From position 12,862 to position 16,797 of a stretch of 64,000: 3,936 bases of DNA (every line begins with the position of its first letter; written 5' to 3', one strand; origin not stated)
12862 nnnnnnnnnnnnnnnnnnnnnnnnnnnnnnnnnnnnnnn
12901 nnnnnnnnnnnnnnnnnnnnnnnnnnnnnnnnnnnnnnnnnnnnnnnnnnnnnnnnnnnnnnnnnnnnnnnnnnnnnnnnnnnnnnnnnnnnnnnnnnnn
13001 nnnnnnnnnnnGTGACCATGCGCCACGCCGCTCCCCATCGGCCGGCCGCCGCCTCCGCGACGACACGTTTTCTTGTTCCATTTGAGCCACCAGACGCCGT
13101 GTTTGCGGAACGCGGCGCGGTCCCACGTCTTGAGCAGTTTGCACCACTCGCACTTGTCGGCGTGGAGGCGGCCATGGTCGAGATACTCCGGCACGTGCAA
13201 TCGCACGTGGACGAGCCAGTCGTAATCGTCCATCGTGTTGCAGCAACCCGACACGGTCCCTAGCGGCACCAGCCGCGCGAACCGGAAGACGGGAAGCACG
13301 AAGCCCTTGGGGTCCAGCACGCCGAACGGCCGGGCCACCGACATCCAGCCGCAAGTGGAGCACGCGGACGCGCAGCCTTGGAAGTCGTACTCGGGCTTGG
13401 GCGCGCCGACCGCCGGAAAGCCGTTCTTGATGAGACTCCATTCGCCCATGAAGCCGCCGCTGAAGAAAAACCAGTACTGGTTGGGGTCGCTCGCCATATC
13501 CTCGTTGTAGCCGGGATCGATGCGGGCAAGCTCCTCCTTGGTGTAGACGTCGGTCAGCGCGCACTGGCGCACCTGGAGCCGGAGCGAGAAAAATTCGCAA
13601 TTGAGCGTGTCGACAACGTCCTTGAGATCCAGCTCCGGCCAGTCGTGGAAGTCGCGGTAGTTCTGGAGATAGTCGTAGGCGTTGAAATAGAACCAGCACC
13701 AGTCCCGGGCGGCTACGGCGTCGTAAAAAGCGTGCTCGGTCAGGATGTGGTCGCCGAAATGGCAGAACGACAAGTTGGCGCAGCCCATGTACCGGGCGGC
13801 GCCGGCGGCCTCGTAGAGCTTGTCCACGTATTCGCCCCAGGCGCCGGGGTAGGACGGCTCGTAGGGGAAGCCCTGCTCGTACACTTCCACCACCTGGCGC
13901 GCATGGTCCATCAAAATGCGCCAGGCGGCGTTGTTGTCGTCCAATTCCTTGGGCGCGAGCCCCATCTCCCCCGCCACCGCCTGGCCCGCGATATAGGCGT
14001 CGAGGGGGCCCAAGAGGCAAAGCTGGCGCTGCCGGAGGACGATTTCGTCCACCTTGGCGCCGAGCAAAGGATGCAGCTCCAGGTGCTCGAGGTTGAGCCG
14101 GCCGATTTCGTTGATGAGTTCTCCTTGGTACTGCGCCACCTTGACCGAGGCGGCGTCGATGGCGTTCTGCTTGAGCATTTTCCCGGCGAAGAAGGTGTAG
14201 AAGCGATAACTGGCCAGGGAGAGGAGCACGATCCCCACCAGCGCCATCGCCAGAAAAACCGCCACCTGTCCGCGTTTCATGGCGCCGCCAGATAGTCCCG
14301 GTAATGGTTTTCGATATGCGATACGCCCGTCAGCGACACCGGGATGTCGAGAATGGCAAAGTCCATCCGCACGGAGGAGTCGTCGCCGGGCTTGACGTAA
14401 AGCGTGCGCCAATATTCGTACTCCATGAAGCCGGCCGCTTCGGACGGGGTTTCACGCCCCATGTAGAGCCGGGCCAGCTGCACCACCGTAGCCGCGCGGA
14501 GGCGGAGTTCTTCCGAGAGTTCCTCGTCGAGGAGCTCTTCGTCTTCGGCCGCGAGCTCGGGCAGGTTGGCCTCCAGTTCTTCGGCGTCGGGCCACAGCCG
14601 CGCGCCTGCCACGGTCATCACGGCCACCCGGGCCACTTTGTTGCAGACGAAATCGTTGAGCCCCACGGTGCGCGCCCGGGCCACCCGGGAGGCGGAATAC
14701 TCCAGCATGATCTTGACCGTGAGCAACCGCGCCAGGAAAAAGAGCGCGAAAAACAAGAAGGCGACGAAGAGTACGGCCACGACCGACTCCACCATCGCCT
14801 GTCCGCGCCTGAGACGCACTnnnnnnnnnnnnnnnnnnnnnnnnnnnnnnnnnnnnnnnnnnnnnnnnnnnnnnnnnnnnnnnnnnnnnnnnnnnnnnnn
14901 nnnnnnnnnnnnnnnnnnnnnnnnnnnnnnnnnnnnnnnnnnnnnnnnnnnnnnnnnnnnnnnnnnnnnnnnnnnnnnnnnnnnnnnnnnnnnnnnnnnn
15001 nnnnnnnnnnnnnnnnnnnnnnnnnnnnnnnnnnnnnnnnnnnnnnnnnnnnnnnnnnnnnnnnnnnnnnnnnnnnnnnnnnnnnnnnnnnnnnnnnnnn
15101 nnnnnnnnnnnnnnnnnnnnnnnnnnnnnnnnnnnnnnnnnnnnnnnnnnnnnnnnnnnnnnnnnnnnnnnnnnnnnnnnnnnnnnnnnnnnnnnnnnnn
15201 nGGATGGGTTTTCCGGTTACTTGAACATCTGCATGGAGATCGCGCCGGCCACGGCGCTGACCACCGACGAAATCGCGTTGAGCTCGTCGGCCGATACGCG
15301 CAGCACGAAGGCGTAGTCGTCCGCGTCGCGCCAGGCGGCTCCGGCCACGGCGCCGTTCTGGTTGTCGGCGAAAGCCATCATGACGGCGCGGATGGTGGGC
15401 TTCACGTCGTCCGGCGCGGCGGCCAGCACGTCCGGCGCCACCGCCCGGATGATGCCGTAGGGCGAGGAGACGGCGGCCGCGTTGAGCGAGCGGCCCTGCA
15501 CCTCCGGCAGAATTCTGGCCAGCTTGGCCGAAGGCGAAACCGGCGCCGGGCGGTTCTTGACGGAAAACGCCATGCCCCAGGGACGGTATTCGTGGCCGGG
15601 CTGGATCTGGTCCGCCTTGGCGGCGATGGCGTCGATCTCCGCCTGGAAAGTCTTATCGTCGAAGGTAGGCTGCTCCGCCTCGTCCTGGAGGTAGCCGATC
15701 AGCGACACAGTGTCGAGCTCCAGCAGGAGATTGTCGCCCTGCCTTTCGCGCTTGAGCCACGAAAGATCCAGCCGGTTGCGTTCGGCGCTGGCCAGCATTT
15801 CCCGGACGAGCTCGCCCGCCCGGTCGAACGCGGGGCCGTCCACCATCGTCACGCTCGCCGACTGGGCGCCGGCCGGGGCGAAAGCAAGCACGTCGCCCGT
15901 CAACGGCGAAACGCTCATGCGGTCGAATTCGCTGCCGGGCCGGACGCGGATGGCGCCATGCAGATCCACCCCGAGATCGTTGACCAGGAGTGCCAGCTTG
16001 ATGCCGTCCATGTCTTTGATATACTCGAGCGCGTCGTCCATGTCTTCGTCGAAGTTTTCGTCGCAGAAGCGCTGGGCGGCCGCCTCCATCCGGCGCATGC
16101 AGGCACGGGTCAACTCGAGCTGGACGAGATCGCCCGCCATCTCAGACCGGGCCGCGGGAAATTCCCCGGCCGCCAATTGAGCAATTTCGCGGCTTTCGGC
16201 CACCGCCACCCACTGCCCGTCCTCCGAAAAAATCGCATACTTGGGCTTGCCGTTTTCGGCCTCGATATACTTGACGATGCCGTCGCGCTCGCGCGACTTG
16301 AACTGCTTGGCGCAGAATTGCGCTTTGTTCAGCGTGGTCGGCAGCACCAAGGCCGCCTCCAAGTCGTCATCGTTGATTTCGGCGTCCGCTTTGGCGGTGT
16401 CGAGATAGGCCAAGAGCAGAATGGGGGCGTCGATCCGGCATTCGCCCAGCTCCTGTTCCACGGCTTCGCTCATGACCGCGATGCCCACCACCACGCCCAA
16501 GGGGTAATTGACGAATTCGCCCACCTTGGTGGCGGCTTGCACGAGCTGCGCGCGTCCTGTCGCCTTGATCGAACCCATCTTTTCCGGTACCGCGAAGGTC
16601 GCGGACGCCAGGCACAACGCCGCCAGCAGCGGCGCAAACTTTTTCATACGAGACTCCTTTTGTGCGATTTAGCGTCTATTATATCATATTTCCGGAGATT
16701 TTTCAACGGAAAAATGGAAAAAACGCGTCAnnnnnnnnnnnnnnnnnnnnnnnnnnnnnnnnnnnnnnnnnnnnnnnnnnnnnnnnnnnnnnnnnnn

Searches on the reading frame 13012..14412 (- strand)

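Call 15: search_protein_families(library=pfam, proteins=[window:13012-14412:-], max_evalue=0.001)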
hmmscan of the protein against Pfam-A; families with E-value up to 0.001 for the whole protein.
window:13012-14412:- (467 aa): 0 families

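Call 83: search_protein_families(library=pfam, proteins=[window:13012-14277:-], max_evalue=1)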
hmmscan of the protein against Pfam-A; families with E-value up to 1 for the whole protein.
window:13012-14277:- (422 aa): 1 family
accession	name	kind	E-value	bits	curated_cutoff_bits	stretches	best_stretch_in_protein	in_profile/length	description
PF06760.16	DUF1221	-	0.15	11.9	25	1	77-136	2-59/215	Protein of unknown function (DUF1221)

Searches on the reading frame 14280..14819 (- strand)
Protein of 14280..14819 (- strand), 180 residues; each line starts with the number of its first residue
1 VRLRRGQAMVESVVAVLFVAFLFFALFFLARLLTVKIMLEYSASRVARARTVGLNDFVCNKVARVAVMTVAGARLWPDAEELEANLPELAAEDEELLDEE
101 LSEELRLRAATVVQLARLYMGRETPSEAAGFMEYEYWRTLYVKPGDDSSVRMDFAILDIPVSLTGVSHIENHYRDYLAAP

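Call 15: search_protein_families(library=pfam, proteins=[window:14280-14819:-], max_evalue=0.001)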
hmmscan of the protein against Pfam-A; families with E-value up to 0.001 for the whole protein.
window:14280-14819:- (180 aa): 0 families

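Call 83: search_protein_families(library=pfam, proteins=[window:14280-14819:-], max_evalue=1)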
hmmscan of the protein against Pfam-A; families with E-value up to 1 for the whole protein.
window:14280-14819:- (180 aa): 1 family
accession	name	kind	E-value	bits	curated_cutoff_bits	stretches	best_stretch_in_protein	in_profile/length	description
PF07811.17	TadE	-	0.0017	18.9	22.9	1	6-48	1-43/43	TadE-like protein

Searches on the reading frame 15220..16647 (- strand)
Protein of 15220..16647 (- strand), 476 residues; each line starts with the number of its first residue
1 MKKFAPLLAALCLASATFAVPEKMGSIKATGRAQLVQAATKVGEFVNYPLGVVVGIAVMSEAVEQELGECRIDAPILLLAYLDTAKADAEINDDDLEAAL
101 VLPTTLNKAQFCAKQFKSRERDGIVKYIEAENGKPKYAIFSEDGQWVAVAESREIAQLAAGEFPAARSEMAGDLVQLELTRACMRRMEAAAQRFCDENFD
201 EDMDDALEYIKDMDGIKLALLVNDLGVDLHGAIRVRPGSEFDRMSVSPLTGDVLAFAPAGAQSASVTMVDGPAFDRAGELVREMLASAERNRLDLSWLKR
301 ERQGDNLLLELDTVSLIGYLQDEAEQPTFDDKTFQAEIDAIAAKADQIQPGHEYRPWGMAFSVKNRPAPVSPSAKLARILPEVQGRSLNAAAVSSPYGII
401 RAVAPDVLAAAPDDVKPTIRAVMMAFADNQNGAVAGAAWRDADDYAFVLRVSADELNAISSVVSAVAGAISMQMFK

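Call 15: search_protein_families(library=pfam, proteins=[window:15220-16647:-], max_evalue=0.001)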
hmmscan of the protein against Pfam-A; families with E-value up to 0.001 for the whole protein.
window:15220-16647:- (476 aa): 0 families

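Call 64: search_protein_families(library=ncbifam, proteins=[window:15220-16647:-], max_evalue=0.001)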
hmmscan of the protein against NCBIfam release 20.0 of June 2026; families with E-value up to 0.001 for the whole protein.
window:15220-16647:- (476 aa): 0 families

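Call 83: search_protein_families(library=pfam, proteins=[window:15220-16647:-], max_evalue=1)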
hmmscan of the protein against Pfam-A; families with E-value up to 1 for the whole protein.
window:15220-16647:- (476 aa): 1 family
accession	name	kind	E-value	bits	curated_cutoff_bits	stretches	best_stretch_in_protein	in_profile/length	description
PF06620.16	DUF1150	-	0.022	15.3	25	1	129-160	34-65/76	Protein of unknown function (DUF1150)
